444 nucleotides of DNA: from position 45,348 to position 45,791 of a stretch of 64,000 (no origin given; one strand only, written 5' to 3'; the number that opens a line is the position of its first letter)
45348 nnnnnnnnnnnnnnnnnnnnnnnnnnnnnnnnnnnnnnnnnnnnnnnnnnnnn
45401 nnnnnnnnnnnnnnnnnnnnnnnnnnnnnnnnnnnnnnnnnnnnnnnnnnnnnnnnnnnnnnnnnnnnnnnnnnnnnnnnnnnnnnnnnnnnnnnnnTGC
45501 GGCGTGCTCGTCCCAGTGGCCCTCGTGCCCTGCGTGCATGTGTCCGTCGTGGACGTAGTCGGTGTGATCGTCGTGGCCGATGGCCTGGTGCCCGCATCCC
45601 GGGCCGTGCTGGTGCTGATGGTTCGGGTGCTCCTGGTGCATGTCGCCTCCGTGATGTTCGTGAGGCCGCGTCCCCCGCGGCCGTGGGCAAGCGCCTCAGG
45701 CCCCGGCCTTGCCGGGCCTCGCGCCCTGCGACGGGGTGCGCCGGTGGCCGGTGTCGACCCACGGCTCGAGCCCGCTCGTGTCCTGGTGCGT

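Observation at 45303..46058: Tandem pair of small, extremely hydrophilic His-rich / Gly-rich proteins with consensus GGAGG ribosome-binding sites, a perfect 32-bp palindrome in their promoter and an intervening hairpin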

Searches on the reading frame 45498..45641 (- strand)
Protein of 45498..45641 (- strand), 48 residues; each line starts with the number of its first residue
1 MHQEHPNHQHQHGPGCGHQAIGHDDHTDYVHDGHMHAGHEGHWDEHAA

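Call 25: search_protein_representatives(alignment_id=A2)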
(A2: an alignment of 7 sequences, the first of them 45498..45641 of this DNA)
Query: 7 sequences, 49 profile positions. Proteins with E-value up to 0.001 (for the whole library): 1089; up to 1e-10: 301; up to 1e-30: 2. The best 150 are listed.
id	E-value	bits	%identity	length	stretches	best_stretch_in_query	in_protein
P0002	1.1e-33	131.1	-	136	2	1-48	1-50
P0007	7.7e-31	122.0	-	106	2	2-48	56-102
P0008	2.9e-29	117.0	-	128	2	2-47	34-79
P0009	8.9e-28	112.2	-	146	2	4-49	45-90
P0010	1.8e-27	111.2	-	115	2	2-48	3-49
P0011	2.9e-27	110.6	-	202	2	2-47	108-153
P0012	8.2e-27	109.1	-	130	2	2-47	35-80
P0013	1.3e-26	108.5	-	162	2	3-47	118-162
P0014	1.7e-26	108.1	-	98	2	2-47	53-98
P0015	3.3e-26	107.2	-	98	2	4-47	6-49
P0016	1.2e-25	105.3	-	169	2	2-47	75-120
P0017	1.5e-25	105.1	-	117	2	2-48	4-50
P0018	2.8e-25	104.2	-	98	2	2-48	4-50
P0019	3.2e-25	104.0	-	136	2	7-48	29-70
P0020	3.2e-25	104.0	-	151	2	3-48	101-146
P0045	1.7e-20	88.9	-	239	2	4-48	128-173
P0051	1.2e-19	86.1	-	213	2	2-48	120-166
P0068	3.9e-17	78.1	-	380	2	5-47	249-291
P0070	2.5e-16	75.6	-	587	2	2-48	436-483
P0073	3.8e-16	75.0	-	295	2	9-48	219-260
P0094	9.4e-15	70.5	-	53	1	2-48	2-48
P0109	1.1e-13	67.1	-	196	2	3-48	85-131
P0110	1.1e-13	67.0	-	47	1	3-47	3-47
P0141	4.3e-13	65.2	-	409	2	9-43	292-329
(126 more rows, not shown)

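Call 27: search_protein_families(library=pfam, proteins=[P0068, P0070, P0073, P0141, P0045, P0051, P0011, P0007, P0010, P0109], max_evalue=0.1)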
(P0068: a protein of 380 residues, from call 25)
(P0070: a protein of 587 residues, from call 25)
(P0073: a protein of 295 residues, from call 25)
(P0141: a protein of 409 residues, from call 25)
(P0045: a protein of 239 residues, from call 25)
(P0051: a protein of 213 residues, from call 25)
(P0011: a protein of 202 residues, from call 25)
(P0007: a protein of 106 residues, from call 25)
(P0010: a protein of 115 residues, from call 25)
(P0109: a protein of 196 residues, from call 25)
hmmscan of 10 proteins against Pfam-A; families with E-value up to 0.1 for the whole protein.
P0068 (380 aa): 10 families
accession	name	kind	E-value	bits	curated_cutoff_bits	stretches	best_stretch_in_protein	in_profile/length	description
PF13465.12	zf-H2C2_2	-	6.4e-15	55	40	2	151-178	1-26/26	Zinc-finger double domain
PF00096.32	zf-C2H2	-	7e-11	42.4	25.2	2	165-189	1-23/23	Zinc finger, C2H2 type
PF13894.12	zf-C2H2_4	-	3.7e-09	36.9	27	1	165-189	1-23/24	C2H2-type zinc finger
PF13912.12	zf-C2H2_6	-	1e-05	25.8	25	1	203-221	7-25/27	C2H2-type zinc finger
PF23561.1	zf-C2H2_15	-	0.00016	22.1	27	1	173-193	10-30/30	C2H2 zinc finger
PF22110.2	TFIIIA_zf-C2H2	-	0.00035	21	27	1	152-174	2-21/32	TFIIIA, beta-beta-alpha zinc finger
PF22995.2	C2CH-3rd_BIRD-IDD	-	0.0013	18.9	27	1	170-188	5-23/25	BIRD-IDD transcription factor, third C2HC zinc finger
PF21816.3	Zap1_zf1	-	0.0033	17.5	27.2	0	137-155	3-21/27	Zap1, C2H2 zinc finger 1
PF12874.13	zf-met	-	0.02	15.6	21.2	0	203-218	6-21/25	Zinc-finger of C2H2 type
PF15909.11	zf-C2H2_8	-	0.021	15.6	30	0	167-190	2-25/98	C2H2-type zinc ribbon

P0070 (587 aa): 10 families
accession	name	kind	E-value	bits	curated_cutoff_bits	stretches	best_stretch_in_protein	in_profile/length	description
PF00096.32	zf-C2H2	-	3.1e-15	56.1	25.2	4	353-377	1-23/23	Zinc finger, C2H2 type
PF13465.12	zf-H2C2_2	-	1e-13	51.2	40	3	370-396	2-26/26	Zinc-finger double domain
PF13894.12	zf-C2H2_4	-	3.9e-06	27.5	27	2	353-377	1-23/24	C2H2-type zinc finger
PF22995.2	C2CH-3rd_BIRD-IDD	-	5.4e-05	23.2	27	0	353-375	2-22/25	BIRD-IDD transcription factor, third C2HC zinc finger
PF23561.1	zf-C2H2_15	-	8.5e-05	22.9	27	1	355-381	1-30/30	C2H2 zinc finger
PF24757.1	C2H2_ASCIZ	-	0.0011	19.9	25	0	383-403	2-26/34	ASCIZ first and second C2H2 zinc finger domains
PF15909.11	zf-C2H2_8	-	0.0035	18.1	30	1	355-436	2-88/98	C2H2-type zinc ribbon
PF13912.12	zf-C2H2_6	-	0.036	14.5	25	1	417-438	4-25/27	C2H2-type zinc finger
PF22110.2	TFIIIA_zf-C2H2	-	0.044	14.2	27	1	340-361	2-20/32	TFIIIA, beta-beta-alpha zinc finger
PF12171.14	zf-C2H2_jaz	-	0.075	13.7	22.6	0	329-345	6-22/27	Zinc-finger double-stranded RNA-binding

P0073 (295 aa): 7 families
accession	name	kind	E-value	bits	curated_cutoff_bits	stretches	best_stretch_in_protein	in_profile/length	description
PF13465.12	zf-H2C2_2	-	7.6e-10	39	40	2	31-57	2-26/26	Zinc-finger double domain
PF00096.32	zf-C2H2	-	8.7e-09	35.8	25.2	2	14-38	1-23/23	Zinc finger, C2H2 type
PF13894.12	zf-C2H2_4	-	0.00072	20.5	27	1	14-38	1-23/24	C2H2-type zinc finger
PF23561.1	zf-C2H2_15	-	0.003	17.9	27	1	16-42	1-30/30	C2H2 zinc finger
PF24757.1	C2H2_ASCIZ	-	0.0033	18.3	25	1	44-66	2-28/34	ASCIZ first and second C2H2 zinc finger domains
PF02176.24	zf-TRAF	-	0.027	15.6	27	1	11-59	7-56/60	TRAF-type zinc finger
PF11105.14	CCAP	-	0.054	13.9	27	1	34-89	31-88/128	Arthropod cardioacceleratory peptide 2a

P0141 (409 aa): 2 families
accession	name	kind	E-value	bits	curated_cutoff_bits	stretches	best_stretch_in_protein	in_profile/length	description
PF00950.22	ABC-3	-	5e-34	118.4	20.1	1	22-279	9-257/258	ABC 3 transport family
PF12472.13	DUF3693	-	0.0055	16.7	21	1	151-180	24-53/60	Phage related protein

P0045 (239 aa): 6 families
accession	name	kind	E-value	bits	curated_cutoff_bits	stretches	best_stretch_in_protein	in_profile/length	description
PF01022.26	HTH_5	-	3.2e-11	43.4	22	1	38-83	1-46/47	Bacterial regulatory protein, arsR family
PF12840.13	HTH_20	-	5.4e-06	26.7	27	1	37-82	2-48/51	Helix-turn-helix domain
PF01978.25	TrmB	-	6e-05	23.3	25.6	1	45-95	15-65/68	Sugar-specific transcriptional regulator TrmB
PF09339.16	HTH_IclR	-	0.0025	18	22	1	42-83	6-49/52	IclR helix-turn-helix domain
PF25212.1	HVO_A0114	-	0.0028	17.9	27.6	1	24-90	8-74/84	HVO_A0114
PF13524.12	Glyco_trans_1_2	-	0.026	14.9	25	1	34-137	57-137/144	Glycosyl transferase-like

P0051 (213 aa): 6 families
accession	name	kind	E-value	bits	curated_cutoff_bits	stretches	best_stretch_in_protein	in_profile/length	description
PF01022.26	HTH_5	-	1.7e-15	57.1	22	1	38-81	2-45/47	Bacterial regulatory protein, arsR family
PF12840.13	HTH_20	-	3.7e-07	30.4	27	1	35-81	1-48/51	Helix-turn-helix domain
PF12802.13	MarR_2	-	0.00018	22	27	1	41-83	8-52/61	MarR family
PF08100.18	Dimerisation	-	0.0081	16.4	25.6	1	33-96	20-85/93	O-methyltransferase dimerisation domain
PF14502.12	HTH_41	-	0.028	14.3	25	1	54-89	9-44/48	Helix-turn-helix domain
PF25213.1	HVO_A0261_N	-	0.031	14.6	35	1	36-113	9-80/86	HVO_A0261 N-terminal domain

P0011 (202 aa): 11 families
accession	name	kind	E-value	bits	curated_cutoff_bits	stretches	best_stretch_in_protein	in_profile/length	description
PF01022.26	HTH_5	-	2.3e-16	59.8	22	1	26-71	1-46/47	Bacterial regulatory protein, arsR family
PF12840.13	HTH_20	-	5.3e-11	42.8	27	1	25-70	2-48/51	Helix-turn-helix domain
PF25212.1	HVO_A0114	-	4.3e-07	30.1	27.6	1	12-85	8-82/84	HVO_A0114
PF12802.13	MarR_2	-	3.1e-05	24.5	27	1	27-76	5-58/61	MarR family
PF13545.12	HTH_Crp_2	-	0.003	17.9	27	1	39-82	21-61/70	Crp-like helix-turn-helix domain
PF02082.26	Rrf2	-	0.007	17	30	1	31-74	10-57/132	Iron-dependent Transcriptional regulator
PF13412.12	HTH_24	-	0.017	15.1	21.9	1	29-70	5-47/48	Winged helix-turn-helix DNA-binding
PF08100.18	Dimerisation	-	0.032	14.5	25.6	1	28-85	26-85/93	O-methyltransferase dimerisation domain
PF24035.1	DUF7344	-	0.034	14.9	27.8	0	29-52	9-32/76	Domain of unknown function (DUF7344)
PF24270.1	HTH_Cmi2_C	-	0.035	14.8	27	1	24-75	72-123/125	Cmi2, C-terminal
PF01978.25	TrmB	-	0.07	13.4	25.6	0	36-84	18-65/68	Sugar-specific transcriptional regulator TrmB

P0007 (106 aa): 0 families

P0010 (115 aa): 1 family
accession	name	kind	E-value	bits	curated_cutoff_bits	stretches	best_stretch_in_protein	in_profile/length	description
PF06249.18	EutQ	-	0.072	13.3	21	0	78-105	86-113/152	Ethanolamine utilisation protein EutQ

P0109 (196 aa): 0 families

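Call 28: list_cluster_members(proteins=[P0007, P0008, P0010, P0015, P0011, P0051, P0141, P0094, P0110, P0070])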
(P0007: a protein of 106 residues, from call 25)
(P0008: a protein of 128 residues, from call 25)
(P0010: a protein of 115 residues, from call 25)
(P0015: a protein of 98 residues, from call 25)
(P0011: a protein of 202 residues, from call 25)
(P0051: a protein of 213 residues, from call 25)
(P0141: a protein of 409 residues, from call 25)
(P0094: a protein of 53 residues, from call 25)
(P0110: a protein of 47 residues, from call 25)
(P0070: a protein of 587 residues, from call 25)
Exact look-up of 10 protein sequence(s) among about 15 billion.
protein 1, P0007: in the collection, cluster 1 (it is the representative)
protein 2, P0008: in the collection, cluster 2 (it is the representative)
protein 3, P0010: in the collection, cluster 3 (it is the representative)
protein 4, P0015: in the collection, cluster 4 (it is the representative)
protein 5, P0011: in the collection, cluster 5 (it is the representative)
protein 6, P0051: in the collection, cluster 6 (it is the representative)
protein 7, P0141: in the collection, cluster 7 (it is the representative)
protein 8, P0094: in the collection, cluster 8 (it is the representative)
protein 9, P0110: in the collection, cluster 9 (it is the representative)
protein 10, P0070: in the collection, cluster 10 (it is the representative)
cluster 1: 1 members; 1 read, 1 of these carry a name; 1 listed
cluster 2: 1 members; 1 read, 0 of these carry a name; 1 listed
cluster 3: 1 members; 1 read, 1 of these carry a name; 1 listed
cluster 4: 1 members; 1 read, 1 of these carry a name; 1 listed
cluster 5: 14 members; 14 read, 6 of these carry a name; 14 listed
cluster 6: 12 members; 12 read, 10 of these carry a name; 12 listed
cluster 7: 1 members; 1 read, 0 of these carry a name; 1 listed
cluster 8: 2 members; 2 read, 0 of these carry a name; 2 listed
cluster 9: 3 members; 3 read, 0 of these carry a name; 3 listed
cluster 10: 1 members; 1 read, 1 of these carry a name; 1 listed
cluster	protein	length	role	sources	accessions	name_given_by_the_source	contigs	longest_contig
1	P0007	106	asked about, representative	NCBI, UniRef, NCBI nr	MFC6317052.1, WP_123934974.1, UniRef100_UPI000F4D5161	hypothetical protein [Corynebacterium gerontici] | hypothetical protein n=1 Tax=Corynebacterium gerontici TaxID=2079234 RepID=UPI000F4D5161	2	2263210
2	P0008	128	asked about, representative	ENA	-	-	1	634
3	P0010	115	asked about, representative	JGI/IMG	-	hypothetical protein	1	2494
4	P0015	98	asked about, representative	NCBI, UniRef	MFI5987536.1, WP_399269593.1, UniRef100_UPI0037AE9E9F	hypothetical protein ACIBEA_42575 [Streptomyces sp. NPDC051555] | hypothetical protein n=1 Tax=Streptomyces sp. NPDC051555 TaxID=3365657 RepID=UPI0037AE9E9F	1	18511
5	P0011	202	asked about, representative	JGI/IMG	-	-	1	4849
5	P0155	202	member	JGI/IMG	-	DNA-binding transcriptional ArsR family regulator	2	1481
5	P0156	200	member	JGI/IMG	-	DNA-binding transcriptional ArsR family regulator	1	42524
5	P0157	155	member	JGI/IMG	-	DNA-binding transcriptional ArsR family regulator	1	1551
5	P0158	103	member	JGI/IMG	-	ArsR family transcriptional regulator, zinc-responsive transcriptional repressor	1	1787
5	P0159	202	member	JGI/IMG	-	DNA-binding transcriptional ArsR family regulator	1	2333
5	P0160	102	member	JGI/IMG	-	DNA-binding transcriptional ArsR family regulator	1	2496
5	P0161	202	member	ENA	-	-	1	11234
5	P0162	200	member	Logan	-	-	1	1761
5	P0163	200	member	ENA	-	-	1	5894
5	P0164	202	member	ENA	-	-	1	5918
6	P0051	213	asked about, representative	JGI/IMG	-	DNA-binding transcriptional ArsR family regulator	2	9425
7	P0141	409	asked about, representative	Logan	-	-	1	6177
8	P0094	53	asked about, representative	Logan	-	-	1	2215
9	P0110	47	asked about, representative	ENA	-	-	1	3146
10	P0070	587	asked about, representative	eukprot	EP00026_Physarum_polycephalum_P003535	Phypoly_transcript_03548.p1 GENE.Phypoly_transcript_03548~~Phypoly_transcript_03548.p1 ...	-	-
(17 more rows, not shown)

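Call 30: find_related_loci(query=A2, collection=genome_contigs, flank=6000)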
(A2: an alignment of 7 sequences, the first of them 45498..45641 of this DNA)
Query A2 (48 aa) in genome_contigs; peptide patterns used: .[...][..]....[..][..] (x = any residue, [..] = any of these).
599 stretches matched a pattern (row limit reached: there are more); 590 encode a relative of the query (tblastn E <= 1e-3); the best 80 are kept; 80 distinct loci.
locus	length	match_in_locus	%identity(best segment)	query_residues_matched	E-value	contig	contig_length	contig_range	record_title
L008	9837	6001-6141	79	1-47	6e-21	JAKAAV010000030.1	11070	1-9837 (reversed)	MAG: Chloroflexi bacterium isolate WH2.bin114 NODE_10851_length_11070_cov_1.209723, whole genome shotgun sequence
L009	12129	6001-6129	63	4-46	7e-18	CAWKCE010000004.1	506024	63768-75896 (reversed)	MAG: uncultured Actinomycetota bacterium isolate MFD09779.bin.1.86 genome assembly, contig: contig_33539, whole genome s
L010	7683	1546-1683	61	1-46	3e-17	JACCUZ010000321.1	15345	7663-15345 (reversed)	MAG: Sporichthyaceae bacterium isolate MGR_bin113 SD2897-2912_k127_1691429, whole genome shotgun sequence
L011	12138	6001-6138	70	1-46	3e-17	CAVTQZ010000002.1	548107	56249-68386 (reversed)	MAG: uncultured Acidimicrobiaceae bacterium isolate MFD09603.bin.1.273 genome assembly, contig: contig_18751, whole geno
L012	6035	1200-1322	68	6-46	8e-17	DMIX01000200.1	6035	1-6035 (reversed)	MAG TPA_asm: Propionibacteriaceae bacterium isolate UBA8946 contig_84863, whole genome shotgun sequence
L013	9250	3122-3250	65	4-46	9e-17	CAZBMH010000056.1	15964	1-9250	MAG TPA_asm: uncultured Micropruina sp. isolate SRP342105_co3_91 genome assembly, contig: NODE_3301_length_15964_cov_16.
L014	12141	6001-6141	70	1-47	1e-16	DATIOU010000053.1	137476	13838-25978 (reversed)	MAG TPA_asm: Streptosporangiaceae bacterium isolate SMAG_U15832 k141_117523, whole genome shotgun sequence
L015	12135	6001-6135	73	2-46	3e-16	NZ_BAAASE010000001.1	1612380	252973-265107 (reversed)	Streptomyces coeruleofuscus strain JCM 4358 sequence01, whole genome shotgun sequence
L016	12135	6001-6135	73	2-46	3e-16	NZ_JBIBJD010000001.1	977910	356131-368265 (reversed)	Streptomyces sp. NPDC007991 NPDC007991_180_E3.ctg-0001, whole genome shotgun sequence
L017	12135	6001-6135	73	2-46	3e-16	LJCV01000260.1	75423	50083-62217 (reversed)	Actinobacteria bacterium OK074 ctg47, whole genome shotgun sequence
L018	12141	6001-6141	64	2-46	3e-16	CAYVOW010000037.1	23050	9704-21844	MAG TPA_asm: uncultured Micropruina sp. isolate SRP342105_co3_385 genome assembly, contig: NODE_1733_length_23050_cov_90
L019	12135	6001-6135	73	2-46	3e-16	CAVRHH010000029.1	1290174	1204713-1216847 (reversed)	MAG: uncultured Actinomycetes bacterium isolate MFD05580.bin.1.134 genome assembly, contig: contig_6061, whole genome sh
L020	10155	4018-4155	70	1-46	4e-16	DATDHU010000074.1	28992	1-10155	MAG TPA_asm: Acidimicrobiales bacterium isolate SMAG_U286 k141_1241972, whole genome shotgun sequence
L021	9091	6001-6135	64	3-46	4e-16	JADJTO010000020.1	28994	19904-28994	MAG: Micropruina sp. isolate Hirt_18-Q3-R61-65_BAT3C.320 tig00045404-10-289060, whole genome shotgun sequence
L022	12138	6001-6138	61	2-46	5e-16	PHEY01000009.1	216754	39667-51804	MAG: Actinobacteria bacterium HGW-Actinobacteria-2 08E140C01_scaffold_342, whole genome shotgun sequence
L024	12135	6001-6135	73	2-46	7e-16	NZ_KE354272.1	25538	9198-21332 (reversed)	Streptomyces afghaniensis 772 STAFG_scaffold1508, whole genome shotgun sequence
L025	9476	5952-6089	61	2-46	9e-16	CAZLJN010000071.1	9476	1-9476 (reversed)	MAG TPA_asm: uncultured Propionibacteriaceae bacterium isolate binchicken_co269_55 genome assembly, contig: NODE_7407_le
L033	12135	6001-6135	71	2-46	1e-15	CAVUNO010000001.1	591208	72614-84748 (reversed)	MAG: uncultured Actinomycetes bacterium isolate MFD02579.bin.1.52 genome assembly, contig: contig_11209, whole genome sh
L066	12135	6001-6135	73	2-46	6e-15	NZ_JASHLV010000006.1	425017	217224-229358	Streptomyces djakartensis strain PU_KB8-2 NODE_6_length_425017_cov_38.099699, whole genome shotgun sequence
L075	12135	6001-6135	69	2-46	1e-14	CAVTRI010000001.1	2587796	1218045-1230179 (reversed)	MAG: uncultured Actinomycetota bacterium isolate MFD09603.bin.1.312 genome assembly, contig: contig_40519, whole genome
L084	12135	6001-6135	71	2-46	2e-14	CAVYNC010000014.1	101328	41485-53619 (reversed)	MAG: uncultured Acidimicrobiaceae bacterium isolate MFD05705.bin.2.39 genome assembly, contig: contig_88583, whole genom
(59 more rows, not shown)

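Call 35: search_protein_families(library=pfam, proteins=[L066:330-2258:+, L066:2258-3574:+, L066:3580-4773:+, L066:4868-5629:+, L024:6183-6497:+, L066:6182-6832:-, L025:3377-4342:+, L025:4336-5097:+, L025:6079-6477:+, L084:5528-5842:+], max_evalue=0.001)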
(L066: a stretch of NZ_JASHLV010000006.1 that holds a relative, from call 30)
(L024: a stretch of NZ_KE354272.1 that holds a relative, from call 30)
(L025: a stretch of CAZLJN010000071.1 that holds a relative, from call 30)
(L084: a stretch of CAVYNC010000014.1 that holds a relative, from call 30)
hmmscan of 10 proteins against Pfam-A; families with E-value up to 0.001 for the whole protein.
L066:330-2258:+ (643 aa): 3 families
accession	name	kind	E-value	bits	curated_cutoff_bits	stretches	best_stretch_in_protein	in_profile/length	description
PF02784.22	Orn_Arg_deC_N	-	1.1e-25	90.9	23.4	1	198-420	3-225/247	Pyridoxal-dependent decarboxylase, pyridoxal binding domain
PF01168.26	Ala_racemase_N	-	2.6e-06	27.7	24.1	1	197-393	4-192/220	Alanine racemase, N-terminal domain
PF00278.28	Orn_DAP_Arg_deC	-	0.00072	20.2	23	0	532-595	39-94/95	Pyridoxal-dependent decarboxylase, C-terminal sheet domain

L066:2258-3574:+ (439 aa): 2 families
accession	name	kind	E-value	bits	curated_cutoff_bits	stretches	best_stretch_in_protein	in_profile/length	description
PF00291.31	PALP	-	1.2e-53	182.8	35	1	6-297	1-295/295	Pyridoxal-phosphate dependent enzyme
PF00581.25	Rhodanese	-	5.4e-16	59.3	22.2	1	338-431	1-101/102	Rhodanese-like domain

L066:3580-4773:+ (398 aa): 1 family
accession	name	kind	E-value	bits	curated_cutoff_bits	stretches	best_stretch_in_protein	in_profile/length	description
PF00266.25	Aminotran_5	-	9.3e-75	252.3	21.5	1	32-390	2-371/371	Aminotransferase class-V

L066:4868-5629:+ (254 aa): 7 families
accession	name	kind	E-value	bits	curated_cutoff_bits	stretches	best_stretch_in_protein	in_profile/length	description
PF13649.12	Methyltransf_25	-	4.9e-15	56.4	27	1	50-148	1-97/97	Methyltransferase domain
PF08242.18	Methyltransf_12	-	2.2e-13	51.2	30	1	51-150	1-98/98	Methyltransferase domain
PF08241.18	Methyltransf_11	-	2.3e-10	41.4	21.2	1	51-151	1-94/95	Methyltransferase domain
PF13847.12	Methyltransf_31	-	3.3e-07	30.5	27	1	50-154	7-111/145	Methyltransferase domain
PF13489.12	Methyltransf_23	-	4.2e-07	30.3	27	1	27-191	3-134/164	Methyltransferase domain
PF04672.18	Methyltransf_19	-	6e-06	26.4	26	1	66-152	92-189/268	S-adenosyl methyltransferase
PF05175.20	MTS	-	3.1e-05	24.1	23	1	49-126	34-109/170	Methyltransferase small domain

L024:6183-6497:+ (105 aa): 4 families
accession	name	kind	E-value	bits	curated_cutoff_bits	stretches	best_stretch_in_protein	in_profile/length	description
PF01022.26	HTH_5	-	3.1e-13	49.8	22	1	30-75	1-46/47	Bacterial regulatory protein, arsR family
PF12840.13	HTH_20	-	2.7e-08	34.1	27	1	28-74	1-48/51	Helix-turn-helix domain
PF08100.18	Dimerisation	-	9.3e-05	22.6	25.6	1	26-89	20-85/93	O-methyltransferase dimerisation domain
PF12802.13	MarR_2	-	0.0004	20.9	27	1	36-81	10-57/61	MarR family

L066:6182-6832:- (217 aa): 6 families
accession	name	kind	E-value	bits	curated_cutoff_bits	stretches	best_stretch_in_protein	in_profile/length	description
PF00005.33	ABC_tran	-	5.6e-28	98.7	25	1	19-168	2-137/137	ABC transporter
PF13401.12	AAA_22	-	7.6e-05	23.5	27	1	33-198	10-123/130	AAA domain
PF13304.12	AAA_21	-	0.00015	22.3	27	0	134-202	232-302/304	AAA domain, putative AbiEii toxin, Type IV TA system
PF13481.12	AAA_25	-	0.00041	20.5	27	0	24-199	29-190/195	AAA domain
PF13191.12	AAA_16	-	0.00085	20.3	32.6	0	28-180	22-154/167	AAA ATPase domain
PF13604.12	AAA_30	-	0.00097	19.4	27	0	31-199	21-125/191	AAA domain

L025:3377-4342:+ (322 aa): 1 family
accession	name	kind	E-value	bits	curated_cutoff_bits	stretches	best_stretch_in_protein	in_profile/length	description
PF01297.22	ZnuA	-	7e-73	245.8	29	1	51-318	1-263/263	Zinc-uptake complex component A periplasmic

L025:4336-5097:+ (254 aa): 3 families
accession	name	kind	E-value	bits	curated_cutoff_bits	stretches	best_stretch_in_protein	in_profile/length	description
PF00005.33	ABC_tran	-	9.4e-32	110.9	25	1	25-172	1-137/137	ABC transporter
PF13304.12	AAA_21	-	1.9e-09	38.4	27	1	127-198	221-295/304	AAA domain, putative AbiEii toxin, Type IV TA system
PF02463.25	SMC_N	-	0.00073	19.5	40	0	36-55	25-44/220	RecF/RecN/SMC N terminal domain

L025:6079-6477:+ (133 aa): 1 family
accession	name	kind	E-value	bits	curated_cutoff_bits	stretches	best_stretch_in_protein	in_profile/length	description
PF01475.25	FUR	-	3.8e-32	111.4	23.1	1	8-125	2-120/121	Ferric uptake regulator family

L084:5528-5842:+ (105 aa): 1 family
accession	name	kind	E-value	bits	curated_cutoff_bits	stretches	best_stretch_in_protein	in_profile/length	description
PF01022.26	HTH_5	-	4.3e-09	36.5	22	1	23-72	2-46/47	Bacterial regulatory protein, arsR family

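Call 69: search_solved_structures(query=A2, max_evalue=1, show_alignments=2)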
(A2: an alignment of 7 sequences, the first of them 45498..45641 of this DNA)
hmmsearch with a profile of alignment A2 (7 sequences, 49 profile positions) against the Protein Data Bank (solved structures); distinct sequences matched with E-value up to 1: 0.
